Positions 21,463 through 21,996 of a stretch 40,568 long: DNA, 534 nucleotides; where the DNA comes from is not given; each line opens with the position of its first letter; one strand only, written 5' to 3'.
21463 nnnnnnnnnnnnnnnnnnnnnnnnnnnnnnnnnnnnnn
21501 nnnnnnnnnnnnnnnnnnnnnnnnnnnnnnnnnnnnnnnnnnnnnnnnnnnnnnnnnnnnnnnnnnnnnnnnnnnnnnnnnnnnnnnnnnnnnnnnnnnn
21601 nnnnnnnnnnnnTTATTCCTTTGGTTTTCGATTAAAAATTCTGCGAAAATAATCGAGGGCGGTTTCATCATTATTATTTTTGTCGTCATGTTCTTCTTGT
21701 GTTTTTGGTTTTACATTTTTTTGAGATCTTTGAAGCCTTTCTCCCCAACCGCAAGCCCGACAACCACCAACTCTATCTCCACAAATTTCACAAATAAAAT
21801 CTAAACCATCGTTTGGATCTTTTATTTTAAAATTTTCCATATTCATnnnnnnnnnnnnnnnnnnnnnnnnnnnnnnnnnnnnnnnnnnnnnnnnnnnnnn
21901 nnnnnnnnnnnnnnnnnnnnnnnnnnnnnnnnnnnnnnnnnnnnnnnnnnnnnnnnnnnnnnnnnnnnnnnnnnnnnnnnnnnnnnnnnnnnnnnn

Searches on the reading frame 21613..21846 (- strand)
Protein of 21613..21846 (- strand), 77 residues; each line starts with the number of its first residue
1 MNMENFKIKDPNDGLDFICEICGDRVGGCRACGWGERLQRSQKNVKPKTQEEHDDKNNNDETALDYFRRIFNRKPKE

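Call 7: search_protein_families(library=pfam, proteins=[window:21613-21846:-], max_evalue=1)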
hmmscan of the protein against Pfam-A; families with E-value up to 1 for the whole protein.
window:21613-21846:- (77 aa): 0 families

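Call 85: search_protein_families(library=ncbifam, proteins=[window:21613-21846:-], max_evalue=0.1)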
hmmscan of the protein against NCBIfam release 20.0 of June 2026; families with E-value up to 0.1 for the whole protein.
window:21613-21846:- (77 aa): 0 families
